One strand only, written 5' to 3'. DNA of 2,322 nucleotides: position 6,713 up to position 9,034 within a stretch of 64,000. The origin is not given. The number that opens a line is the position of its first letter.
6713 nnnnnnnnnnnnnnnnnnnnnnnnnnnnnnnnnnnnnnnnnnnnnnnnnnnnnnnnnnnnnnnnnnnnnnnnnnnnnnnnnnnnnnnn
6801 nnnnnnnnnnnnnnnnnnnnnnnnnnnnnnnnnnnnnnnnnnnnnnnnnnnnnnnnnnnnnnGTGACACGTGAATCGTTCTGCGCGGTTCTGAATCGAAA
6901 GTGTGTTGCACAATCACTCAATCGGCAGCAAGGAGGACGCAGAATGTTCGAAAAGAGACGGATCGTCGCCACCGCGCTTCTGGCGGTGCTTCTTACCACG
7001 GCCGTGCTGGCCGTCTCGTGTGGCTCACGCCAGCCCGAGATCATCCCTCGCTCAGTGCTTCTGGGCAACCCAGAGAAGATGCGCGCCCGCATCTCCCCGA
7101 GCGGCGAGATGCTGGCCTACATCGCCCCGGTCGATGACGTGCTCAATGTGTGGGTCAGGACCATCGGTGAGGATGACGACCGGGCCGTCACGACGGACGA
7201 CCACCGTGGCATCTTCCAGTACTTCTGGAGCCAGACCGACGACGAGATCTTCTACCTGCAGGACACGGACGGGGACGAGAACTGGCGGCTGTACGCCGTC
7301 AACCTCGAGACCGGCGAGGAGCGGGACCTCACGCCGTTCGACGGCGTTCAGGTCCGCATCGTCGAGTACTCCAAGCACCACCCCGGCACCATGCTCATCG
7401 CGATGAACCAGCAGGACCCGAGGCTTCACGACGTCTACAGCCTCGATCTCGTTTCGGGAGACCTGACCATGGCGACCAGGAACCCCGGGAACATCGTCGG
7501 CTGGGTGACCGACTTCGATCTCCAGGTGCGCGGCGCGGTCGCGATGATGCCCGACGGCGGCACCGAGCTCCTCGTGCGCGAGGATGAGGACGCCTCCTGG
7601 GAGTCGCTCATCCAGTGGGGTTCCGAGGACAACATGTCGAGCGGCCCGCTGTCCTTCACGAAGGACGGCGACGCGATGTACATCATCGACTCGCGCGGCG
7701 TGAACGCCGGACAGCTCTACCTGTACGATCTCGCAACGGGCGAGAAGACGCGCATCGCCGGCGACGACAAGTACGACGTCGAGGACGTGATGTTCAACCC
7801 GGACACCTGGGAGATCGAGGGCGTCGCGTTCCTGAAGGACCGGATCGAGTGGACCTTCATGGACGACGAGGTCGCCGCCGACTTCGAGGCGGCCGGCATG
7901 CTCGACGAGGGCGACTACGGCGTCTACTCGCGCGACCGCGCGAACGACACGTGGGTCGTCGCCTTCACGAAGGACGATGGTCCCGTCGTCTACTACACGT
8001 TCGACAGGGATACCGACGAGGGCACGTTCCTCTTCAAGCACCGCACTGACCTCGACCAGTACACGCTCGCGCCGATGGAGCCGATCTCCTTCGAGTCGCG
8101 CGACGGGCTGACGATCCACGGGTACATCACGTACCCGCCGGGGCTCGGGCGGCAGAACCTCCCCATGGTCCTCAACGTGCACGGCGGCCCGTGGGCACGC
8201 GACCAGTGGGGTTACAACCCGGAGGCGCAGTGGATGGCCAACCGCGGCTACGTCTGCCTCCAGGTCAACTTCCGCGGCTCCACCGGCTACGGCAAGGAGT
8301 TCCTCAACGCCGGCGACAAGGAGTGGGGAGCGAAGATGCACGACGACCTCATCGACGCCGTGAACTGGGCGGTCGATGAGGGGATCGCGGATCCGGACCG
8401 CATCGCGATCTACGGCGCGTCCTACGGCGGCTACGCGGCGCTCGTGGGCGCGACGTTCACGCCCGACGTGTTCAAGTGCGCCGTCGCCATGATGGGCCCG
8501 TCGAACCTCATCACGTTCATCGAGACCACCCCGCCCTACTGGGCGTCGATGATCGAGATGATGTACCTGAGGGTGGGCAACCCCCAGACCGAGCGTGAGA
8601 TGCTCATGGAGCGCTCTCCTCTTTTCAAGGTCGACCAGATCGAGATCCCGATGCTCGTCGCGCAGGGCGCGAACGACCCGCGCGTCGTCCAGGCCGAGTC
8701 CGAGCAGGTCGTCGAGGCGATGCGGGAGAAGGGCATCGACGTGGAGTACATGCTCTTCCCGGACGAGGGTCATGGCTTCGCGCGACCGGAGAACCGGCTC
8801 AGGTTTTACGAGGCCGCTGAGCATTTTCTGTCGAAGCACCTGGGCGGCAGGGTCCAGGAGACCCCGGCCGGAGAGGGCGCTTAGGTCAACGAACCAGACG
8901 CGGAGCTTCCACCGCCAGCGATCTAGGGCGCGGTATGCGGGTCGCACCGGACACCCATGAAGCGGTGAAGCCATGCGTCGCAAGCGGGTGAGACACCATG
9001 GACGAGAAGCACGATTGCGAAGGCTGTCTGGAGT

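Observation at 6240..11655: ECF sigma - S9 peptidase - ZAS anti-sigma - Hsp20 - CoA-disulfide reductase: a thiol/proteotoxic stress module with a peptidase inserted between sigma and anti-sigma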

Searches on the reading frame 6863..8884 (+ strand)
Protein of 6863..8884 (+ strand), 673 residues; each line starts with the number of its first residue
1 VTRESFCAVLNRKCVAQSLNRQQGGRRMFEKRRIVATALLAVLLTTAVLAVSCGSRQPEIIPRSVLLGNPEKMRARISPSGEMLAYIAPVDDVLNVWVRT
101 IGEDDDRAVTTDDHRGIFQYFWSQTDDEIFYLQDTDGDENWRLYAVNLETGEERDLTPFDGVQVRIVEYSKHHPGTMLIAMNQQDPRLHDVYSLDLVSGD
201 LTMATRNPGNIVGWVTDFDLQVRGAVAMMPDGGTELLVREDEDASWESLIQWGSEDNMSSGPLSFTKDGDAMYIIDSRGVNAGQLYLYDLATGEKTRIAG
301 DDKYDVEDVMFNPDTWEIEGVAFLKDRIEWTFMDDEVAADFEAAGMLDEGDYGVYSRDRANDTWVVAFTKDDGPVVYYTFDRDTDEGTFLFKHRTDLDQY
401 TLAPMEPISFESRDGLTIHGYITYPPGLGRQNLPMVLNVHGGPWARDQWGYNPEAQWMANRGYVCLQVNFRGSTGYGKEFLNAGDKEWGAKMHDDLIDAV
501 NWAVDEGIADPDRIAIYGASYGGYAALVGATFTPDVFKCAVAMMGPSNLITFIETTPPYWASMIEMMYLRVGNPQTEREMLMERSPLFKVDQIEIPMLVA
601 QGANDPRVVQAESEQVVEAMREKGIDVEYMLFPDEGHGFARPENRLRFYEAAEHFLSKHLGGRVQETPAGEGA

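Call 3: search_protein_families(library=pfam, proteins=[window:6863-8884:+], max_evalue=0.01)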
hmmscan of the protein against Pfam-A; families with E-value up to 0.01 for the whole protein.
window:6863-8884:+ (673 aa): 11 families
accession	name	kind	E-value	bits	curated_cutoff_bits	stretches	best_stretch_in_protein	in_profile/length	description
PF00326.27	Peptidase_S9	-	4e-54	183.8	22.6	1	450-662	2-212/213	Prolyl oligopeptidase family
PF02129.25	Peptidase_S15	-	2e-15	57.6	23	1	414-550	1-133/262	X-Pro dipeptidyl-peptidase (S15 family)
PF20434.5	BD-FAE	-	7.8e-14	52.1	26.8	1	425-619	5-214/215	BD-FAE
PF01738.24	DLH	-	2.4e-13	50.6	21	1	447-652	21-201/217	Dienelactone hydrolase family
PF07859.19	Abhydrolase_3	-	3.3e-07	30.7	25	1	493-640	49-209/210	alpha/beta hydrolase fold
PF12146.15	Hydrolase_4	-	2.3e-06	27.5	27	0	437-548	8-111/239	Serine aminopeptidase, S33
PF05448.18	AXE1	-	1.5e-05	24.4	21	1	408-542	59-206/321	Acetyl xylan esterase (AXE1)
PF00756.26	Esterase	-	2e-05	24.9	22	1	509-609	112-198/251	Putative esterase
PF00561.26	Abhydrolase_1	-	5.5e-05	23.4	25.8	0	434-564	1-121/245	alpha/beta hydrolase fold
PF12697.13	Abhydrolase_6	-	0.00048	21.3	26.3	1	439-561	4-121/217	Alpha/beta hydrolase family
PF08840.17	BAAT_C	-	0.0057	17.2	20.9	0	499-641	9-162/210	BAAT / Acyl-CoA thioester hydrolase C terminal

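Call 4: search_protein_families(library=ncbifam, proteins=[window:6863-8884:+], max_evalue=0.01)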
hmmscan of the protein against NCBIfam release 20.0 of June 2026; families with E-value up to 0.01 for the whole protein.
window:6863-8884:+ (673 aa): 14 families
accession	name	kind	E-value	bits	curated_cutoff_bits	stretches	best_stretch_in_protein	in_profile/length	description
NF053518.1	DipepPtdsDpp5Prph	equivalog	2.7e-39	135.2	900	1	283-660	277-654/655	dipeptidyl-peptidase Dpp5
NF033523.0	lasso_peptidase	equivalog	2.1e-24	86.3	400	2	381-650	353-627/638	Atxe2 family lasso peptide isopeptidase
NF050058.1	e_dPHAscl_type1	hypoth_equivalog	3.9e-09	36.4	150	1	424-622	14-206/276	extracellular catalytic domain type 1 short-chain-length polyhydroxyalkanoate depolymerase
TIGR00976.1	CocE_NonD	subfamily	7.5e-09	35.1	66.3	1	411-550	2-135/550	CocE/NonD family hydrolase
NF007511.0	PRK10115.1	equivalog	4.6e-07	28.6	1313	1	458-650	470-663/686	oligopeptidase B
NF007857.0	PRK10566.1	equivalog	1.2e-06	28.6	201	1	424-635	18-227/249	esterase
TIGR02800.1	propeller_TolB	equivalog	4.7e-06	25.8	343.15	0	121-210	197-280/418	Tol-Pal system beta propeller repeat protein TolB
NF052354.1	EstLipQMycob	equivalog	1.5e-05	23.8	700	1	431-639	163-376/418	esterase LipQ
NF047920.1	lactonase_UilS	equivalog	2.4e-05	24.2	400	1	455-544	45-129/285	UilS family quorum-quenching N-acyl-homoserine lactonase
TIGR01840.1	esterase_phb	subfamily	9.6e-05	22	107.85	1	432-622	12-197/213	PHB depolymerase family esterase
NF058653.1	LipP1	equivalog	0.0016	17.3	350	0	430-532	68-164/300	LipP1 family hormone-sensitive lipase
TIGR02821.1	fghA_ester_D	equivalog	0.0019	17.8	281.7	1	509-625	135-243/275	S-formylglutathione hydrolase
NF042968.1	AcxylEst_AxeA1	equivalog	0.003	16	700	1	446-640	64-245/459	acetylxylan esterase AxeA1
NF041902.1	pecacetest_PaeX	equivalog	0.0065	15.5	550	0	508-640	147-284/318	pectin acetylesterase PaeX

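Call 43: search_solved_structures(query=window:6944-8884:+, max_evalue=1e-10)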
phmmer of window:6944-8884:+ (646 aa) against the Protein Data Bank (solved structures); distinct sequences matched with E-value up to 1e-10: 80 (the best 60 are shown).
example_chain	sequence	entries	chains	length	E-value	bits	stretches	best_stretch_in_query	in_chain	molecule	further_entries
5l8s_A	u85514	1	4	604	7.1e-57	196.2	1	378-633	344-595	Amino acyl peptidase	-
7c72_A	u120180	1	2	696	1.4e-34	122.5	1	388-634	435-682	Prolyl oligopeptidase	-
8wt1_A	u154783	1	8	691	5.1e-34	120.7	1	372-628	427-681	S9 family peptidase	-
3azo_A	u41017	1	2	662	3.3e-28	101.4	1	365-635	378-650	Aminopeptidase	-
3azp_A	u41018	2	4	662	8.7e-28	100.1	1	365-635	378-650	Aminopeptidase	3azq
2qzp_A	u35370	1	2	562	1.3e-23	86.3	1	380-630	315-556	Acylamino-acid-releasing enzyme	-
1ve6_A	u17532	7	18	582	1.4e-23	86.2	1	380-630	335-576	Acylamino-acid-releasing enzyme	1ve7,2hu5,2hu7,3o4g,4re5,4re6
7ep9_G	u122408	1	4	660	1.8e-23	85.8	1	372-632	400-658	S9 family peptidase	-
5yzm_A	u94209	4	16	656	1.9e-23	85.8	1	379-619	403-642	Acyl-peptide hydrolase, putative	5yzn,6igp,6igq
2hu8_A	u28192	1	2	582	3.6e-23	84.8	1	380-630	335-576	Acylamino-acid-releasing enzyme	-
5yzo_A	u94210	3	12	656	4.9e-23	84.4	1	379-619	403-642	Acyl-peptide hydrolase, putative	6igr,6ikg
3o4j_A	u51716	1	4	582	6.8e-23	83.9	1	380-630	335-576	Acylamino-acid-releasing enzyme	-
3o4h_A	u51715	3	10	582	1.7e-22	82.6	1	380-630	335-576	Acylamino-acid-releasing enzyme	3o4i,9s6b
2qr5_A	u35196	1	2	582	3.4e-22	81.6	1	380-630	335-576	Acylamino-acid-releasing enzyme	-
4hxe_B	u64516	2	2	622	6e-20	74.2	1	377-632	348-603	Putative uncharacterized protein PH0594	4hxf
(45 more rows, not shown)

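Call 73: find_related_loci(query=window:6944-8884:+, collection=metagenome_contigs, flank=3500)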
Query window:6944-8884:+ (646 aa) in metagenome_contigs; peptide patterns used: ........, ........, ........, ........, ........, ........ (x = any residue, [..] = any of these).
103 stretches matched a pattern; 59 encode a relative of the query (tblastn E <= 1e-3); 58 distinct loci.
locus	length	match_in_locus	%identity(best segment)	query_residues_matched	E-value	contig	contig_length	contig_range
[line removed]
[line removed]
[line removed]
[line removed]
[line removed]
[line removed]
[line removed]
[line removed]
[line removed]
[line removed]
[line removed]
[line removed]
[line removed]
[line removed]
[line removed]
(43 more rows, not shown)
